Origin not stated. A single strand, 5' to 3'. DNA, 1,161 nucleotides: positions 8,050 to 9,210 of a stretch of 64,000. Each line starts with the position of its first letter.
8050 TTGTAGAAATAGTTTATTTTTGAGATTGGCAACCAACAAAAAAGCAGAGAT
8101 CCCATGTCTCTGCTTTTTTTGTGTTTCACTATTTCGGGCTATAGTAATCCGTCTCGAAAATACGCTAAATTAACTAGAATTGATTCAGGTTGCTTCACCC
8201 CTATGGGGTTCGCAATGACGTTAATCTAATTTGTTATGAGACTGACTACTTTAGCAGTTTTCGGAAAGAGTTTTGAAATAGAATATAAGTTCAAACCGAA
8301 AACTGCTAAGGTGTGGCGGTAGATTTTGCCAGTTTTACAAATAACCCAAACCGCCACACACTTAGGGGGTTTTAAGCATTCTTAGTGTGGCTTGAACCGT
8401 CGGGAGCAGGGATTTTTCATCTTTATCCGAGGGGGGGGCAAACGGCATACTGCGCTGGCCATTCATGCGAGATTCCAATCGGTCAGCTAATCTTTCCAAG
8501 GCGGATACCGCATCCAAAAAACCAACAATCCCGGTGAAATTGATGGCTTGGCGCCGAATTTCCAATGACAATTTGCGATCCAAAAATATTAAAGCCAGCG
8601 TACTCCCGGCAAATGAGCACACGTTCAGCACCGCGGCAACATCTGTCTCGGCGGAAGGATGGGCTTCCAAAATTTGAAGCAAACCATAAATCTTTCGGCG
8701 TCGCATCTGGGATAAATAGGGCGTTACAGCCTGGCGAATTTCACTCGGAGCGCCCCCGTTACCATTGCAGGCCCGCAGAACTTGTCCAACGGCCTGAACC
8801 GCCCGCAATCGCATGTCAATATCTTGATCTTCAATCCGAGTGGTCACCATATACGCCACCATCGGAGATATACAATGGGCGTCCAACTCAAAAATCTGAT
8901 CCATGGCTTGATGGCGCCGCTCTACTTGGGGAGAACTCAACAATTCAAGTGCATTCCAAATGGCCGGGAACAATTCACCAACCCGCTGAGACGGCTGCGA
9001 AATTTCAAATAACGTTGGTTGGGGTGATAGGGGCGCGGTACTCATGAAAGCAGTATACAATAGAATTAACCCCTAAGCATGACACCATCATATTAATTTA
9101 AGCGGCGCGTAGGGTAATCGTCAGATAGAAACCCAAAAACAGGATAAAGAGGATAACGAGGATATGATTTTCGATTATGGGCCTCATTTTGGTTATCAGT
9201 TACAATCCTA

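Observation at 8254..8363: Six-copy family of ~110-nt dual-hairpin intergenic elements with compensatory base changes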

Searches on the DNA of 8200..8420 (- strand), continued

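Call 65: search_with_rna_model(model_id=R1, sources=[L084], filters=off, max_evalue=5)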
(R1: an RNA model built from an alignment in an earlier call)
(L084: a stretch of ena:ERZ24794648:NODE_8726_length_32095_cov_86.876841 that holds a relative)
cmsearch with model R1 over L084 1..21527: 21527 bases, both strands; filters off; matches with E-value up to 5: 8.
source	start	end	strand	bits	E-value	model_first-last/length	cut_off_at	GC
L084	13771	13880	-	25.8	0.00068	1-118/118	no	0.4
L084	742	823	-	10.8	0.81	1-118/118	no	0.39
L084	934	978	-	8.7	2.2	1-118/118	no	0.49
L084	13817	13918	+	8.7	2.2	1-118/118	no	0.41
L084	12045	12121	-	8.5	2.4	1-118/118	no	0.34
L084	15659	15701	-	8.1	2.9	66-110/118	no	0.44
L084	4266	4339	+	7.7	3.5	1-118/118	no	0.43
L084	16036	16107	-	7.2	4.4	1-118/118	no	0.43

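Call 68: search_with_rna_model(model_id=R1, sources=[L084, L085], max_evalue=0.01, show_alignments=2)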
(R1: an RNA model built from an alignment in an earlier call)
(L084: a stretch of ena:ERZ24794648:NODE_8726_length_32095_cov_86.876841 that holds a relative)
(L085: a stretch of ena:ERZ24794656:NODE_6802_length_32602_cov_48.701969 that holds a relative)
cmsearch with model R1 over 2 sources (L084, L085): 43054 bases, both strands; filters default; matches with E-value up to 0.01: 1.
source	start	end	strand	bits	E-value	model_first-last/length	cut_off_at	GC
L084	13771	13880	-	25.8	0.0013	1-118/118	no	0.4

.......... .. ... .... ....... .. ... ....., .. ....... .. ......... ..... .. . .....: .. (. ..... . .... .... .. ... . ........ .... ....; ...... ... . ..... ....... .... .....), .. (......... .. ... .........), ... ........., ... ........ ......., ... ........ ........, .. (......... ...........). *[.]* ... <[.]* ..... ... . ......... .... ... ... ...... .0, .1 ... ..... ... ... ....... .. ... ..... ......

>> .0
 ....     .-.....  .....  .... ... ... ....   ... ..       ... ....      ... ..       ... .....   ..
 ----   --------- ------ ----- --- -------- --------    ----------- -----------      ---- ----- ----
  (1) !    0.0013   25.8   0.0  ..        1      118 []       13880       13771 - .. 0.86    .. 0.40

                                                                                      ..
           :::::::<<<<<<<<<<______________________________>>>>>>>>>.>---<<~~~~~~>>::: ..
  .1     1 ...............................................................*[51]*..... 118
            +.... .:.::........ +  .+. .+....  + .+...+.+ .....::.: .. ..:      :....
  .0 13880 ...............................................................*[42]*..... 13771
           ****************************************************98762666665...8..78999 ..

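Call 72: search_with_rna_model(model_id=R1, sources=[L086], filters=off, max_evalue=5, show_alignments=2)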
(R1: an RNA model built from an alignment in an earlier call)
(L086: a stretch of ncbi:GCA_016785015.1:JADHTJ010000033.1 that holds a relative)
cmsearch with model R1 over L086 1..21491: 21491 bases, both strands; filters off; matches with E-value up to 5: 4.
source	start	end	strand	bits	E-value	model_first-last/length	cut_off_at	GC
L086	12644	12744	+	16.5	0.055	1-118/118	no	0.36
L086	12695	12787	-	12.9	0.3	1-118/118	no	0.34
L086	19696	19737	-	8.8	2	1-118/118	no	0.48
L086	20551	20594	-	8.1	2.8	11-54/118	no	0.43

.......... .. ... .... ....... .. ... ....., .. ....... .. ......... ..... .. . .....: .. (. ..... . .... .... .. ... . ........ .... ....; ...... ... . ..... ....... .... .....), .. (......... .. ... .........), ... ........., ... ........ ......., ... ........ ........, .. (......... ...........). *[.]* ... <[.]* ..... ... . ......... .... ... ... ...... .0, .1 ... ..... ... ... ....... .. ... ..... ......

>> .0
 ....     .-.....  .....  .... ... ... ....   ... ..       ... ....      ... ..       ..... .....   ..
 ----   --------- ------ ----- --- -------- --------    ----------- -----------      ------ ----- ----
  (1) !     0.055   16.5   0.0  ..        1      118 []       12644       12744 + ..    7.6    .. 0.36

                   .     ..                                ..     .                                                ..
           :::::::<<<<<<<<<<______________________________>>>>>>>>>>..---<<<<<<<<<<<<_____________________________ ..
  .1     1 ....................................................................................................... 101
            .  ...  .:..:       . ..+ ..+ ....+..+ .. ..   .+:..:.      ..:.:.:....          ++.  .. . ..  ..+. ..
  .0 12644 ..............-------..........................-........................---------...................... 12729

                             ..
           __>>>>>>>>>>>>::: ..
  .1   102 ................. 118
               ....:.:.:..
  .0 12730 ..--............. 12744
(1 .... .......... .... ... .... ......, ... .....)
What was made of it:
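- Tried and rejected: It is an ordinary terminator-like hairpin, not a family member (call 72).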

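Call 81: search_with_rna_model(model_id=R1, sources=[L087, L088, L089], filters=off, max_evalue=5)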
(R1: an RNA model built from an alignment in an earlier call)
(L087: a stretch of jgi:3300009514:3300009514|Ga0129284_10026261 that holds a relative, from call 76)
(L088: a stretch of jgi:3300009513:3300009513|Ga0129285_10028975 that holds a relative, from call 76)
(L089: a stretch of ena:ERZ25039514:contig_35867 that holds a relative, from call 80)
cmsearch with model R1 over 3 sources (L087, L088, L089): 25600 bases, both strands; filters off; matches with E-value up to 5: 9.
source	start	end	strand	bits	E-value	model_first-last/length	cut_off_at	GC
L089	12598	12671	-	12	0.55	1-118/118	no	0.57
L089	13616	13663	-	11.3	0.73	1-118/118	no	0.38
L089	13693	13788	+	10.7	0.99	1-118/118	no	0.51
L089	18171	18274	+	10.5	1.1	1-118/118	no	0.45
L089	12613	12711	+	9.8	1.5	1-118/118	no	0.48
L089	11858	11939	-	8.4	2.9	1-118/118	no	0.43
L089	18157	18229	-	8.3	3.2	1-118/118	no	0.42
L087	874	972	+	7.9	3.7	1-118/118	no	0.4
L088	371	469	+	7.9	3.7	1-118/118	no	0.4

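Call 84: search_with_rna_model(model_id=R1, sources=[window, L084], max_evalue=0.003, make_alignment=true)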
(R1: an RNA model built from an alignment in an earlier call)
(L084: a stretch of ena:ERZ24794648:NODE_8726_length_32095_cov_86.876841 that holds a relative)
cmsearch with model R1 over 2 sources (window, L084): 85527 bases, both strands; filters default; matches with E-value up to 0.003: 7.
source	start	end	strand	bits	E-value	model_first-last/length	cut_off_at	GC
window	8250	8366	-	121.6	6.1e-23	1-118/118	no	0.38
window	55711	55827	+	118.9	2.2e-22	1-118/118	no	0.35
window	36548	36666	+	108.4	3.1e-20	1-118/118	no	0.46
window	14269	14387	+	100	1.6e-18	1-118/118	no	0.47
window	4932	5042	-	97.6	5.1e-18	1-118/118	no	0.39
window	59694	59785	+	27.7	0.0011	1-118/118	no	0.39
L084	13771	13880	-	25.8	0.0026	1-118/118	no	0.4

Alignment A4: 7 matches aligned to the model, 180 columns, each read 5' to 3' on its own strand. Consensus structure (alignment columns), stored with it:
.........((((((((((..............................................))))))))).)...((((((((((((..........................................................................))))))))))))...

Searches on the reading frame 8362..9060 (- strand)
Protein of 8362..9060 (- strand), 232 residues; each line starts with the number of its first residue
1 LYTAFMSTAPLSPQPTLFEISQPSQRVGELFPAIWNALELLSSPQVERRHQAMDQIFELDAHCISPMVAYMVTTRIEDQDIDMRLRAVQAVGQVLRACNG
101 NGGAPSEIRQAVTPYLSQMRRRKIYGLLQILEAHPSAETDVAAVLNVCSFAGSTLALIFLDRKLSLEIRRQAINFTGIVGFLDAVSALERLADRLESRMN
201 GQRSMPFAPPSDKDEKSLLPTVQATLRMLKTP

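Call 18: search_protein_families(library=pfam, proteins=[window:8362-9060:-])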
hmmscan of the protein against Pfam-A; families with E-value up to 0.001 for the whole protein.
window:8362-9060:- (232 aa): 0 families

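Call 55: search_protein_families(library=pfam, proteins=[window:8362-9060:-])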
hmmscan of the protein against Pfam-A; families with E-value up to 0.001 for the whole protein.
window:8362-9060:- (232 aa): 0 families

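Call 74: find_homologous_proteins(query=window:8362-9045:-, max_evalue=1e-10)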
Query window:8362-9045:- (227 aa): 45 proteins with E <= 1e-10 among 1046 candidates.
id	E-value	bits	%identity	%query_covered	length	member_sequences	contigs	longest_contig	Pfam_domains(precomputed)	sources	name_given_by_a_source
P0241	1.5e-142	490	100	100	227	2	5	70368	-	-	-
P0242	2.8e-122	424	85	100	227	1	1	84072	-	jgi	jgi:hypothetical protein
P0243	8.8e-95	334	70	100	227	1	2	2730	-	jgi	-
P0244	8.0e-72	259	55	100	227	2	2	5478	PF13646.13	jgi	jgi:HEAT repeat protein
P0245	4.9e-71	257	56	96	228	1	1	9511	PF13646.13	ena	-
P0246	2.2e-70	254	54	100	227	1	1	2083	-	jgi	jgi:hypothetical protein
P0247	3.8e-70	254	56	100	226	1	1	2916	PF13646.13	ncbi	-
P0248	4.6e-69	250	55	96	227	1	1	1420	-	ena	-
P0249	3.6e-68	247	55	98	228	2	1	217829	-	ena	-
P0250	9.3e-67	243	53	95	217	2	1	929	PF13646.13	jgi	jgi:HEAT repeat protein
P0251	1.8e-66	242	53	96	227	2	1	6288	-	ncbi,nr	ncbi:MAG: hypothetical protein MUO62_04945 [Anaerolineales bacterium]|nr:hypothetical protein [Anaer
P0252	2.6e-65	238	53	97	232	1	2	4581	-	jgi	-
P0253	3.7e-65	237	54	95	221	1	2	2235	-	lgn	-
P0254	3.7e-65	237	54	96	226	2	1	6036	PF13646.13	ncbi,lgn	-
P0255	4.2e-65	237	52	96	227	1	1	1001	-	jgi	-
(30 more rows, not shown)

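Call 75: find_encoding_contigs(protein=P0242, flank=10000, max_places=2)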
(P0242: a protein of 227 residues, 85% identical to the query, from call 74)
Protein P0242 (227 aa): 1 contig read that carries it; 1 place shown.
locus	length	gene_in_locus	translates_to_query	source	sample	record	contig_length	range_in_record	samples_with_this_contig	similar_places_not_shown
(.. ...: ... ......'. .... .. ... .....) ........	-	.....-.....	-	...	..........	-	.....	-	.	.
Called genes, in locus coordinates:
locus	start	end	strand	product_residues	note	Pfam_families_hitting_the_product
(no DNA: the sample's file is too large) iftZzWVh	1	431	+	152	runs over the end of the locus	PF02502:LacAB_rpiB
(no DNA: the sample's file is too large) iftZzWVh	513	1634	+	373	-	PF00923:TAL_FSA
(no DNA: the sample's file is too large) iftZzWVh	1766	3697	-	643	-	PF00474:SSF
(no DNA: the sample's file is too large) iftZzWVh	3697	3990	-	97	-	PF04341:DUF485 (weak)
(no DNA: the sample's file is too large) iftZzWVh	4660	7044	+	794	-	PF00582:Usp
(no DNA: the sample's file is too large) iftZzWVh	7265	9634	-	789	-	PF00324:AA_permease, PF13520:AA_permease_2, PF13906:AA_permease_C, PF00582:Usp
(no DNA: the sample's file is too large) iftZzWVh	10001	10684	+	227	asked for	-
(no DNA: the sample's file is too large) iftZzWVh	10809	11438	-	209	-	PF07879:PHB_acc_N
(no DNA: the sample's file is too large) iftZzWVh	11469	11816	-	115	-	PF05597:Phasin (weak)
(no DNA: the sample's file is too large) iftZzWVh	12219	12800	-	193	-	PF12773:DZR (weak)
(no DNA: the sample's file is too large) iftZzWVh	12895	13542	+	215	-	PF08239:SH3_3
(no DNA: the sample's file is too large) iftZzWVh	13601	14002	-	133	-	PF01521:Fe-S_biosyn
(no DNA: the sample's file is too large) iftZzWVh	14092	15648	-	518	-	PF00221:Lyase_aromatic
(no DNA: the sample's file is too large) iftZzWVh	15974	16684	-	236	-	-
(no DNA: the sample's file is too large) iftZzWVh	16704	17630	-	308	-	-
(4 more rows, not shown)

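Call 76: find_encoding_contigs(protein=P0243, flank=10000, max_places=2)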
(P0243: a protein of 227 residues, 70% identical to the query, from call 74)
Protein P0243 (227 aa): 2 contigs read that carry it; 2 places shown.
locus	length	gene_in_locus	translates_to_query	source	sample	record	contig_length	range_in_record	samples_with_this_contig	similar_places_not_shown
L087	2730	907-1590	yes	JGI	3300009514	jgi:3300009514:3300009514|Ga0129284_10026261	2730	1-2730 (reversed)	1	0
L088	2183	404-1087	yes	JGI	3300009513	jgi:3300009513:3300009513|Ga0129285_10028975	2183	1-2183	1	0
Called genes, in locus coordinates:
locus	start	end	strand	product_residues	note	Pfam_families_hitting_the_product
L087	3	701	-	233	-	?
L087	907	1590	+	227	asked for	-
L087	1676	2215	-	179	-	PF07879:PHB_acc_N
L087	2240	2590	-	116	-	PF05597:Phasin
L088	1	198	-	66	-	?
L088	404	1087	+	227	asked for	-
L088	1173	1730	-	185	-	PF07879:PHB_acc_N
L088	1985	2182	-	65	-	?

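Call 80: find_encoding_contigs(protein=P0249, flank=10000, max_places=2)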
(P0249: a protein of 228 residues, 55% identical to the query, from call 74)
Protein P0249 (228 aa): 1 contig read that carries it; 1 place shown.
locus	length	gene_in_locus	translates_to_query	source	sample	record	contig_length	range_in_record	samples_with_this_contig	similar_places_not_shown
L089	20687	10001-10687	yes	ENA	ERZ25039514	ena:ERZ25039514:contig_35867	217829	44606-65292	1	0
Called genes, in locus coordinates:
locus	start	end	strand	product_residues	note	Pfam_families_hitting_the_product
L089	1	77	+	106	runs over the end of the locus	-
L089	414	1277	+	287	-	PF00343:Phosphorylase (weak)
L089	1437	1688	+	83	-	PF10035:DUF2179 (weak)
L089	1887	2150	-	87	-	PF02073:Peptidase_M29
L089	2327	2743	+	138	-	-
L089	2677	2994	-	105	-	PF02073:Peptidase_M29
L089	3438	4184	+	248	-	PF08240:ADH_N, PF03446:NAD_binding_2 (faint), PF00107:ADH_zinc_N (weak)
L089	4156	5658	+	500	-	PF01408:GFO_IDH_MocA, PF02894:GFO_IDH_MocA_C, PF22725:GFO_IDH_MocA_C3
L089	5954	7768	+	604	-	PF16889:Hepar_II_III_N, PF07940:Hepar_II_III_C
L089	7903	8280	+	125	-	-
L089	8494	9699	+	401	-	PF13439:Glyco_transf_4, PF13579:Glyco_trans_4_4, PF13524:Glyco_trans_1_2 (faint), PF00534:Glycos_transf_1, PF13692:Glyco_trans_1_4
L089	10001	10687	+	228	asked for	-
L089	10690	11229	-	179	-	PF07879:PHB_acc_N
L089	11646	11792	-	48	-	-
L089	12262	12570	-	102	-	-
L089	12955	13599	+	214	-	PF08239:SH3_3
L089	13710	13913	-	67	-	-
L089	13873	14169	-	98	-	PF01521:Fe-S_biosyn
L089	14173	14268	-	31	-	-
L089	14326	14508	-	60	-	-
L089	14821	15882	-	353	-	PF00221:Lyase_aromatic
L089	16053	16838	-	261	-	-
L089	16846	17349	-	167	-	-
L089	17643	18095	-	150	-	PF01668:SmpB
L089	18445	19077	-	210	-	PF03816:LytR_cpsA_psr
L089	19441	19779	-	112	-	-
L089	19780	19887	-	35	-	-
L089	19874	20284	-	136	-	PF04072:LCM (weak)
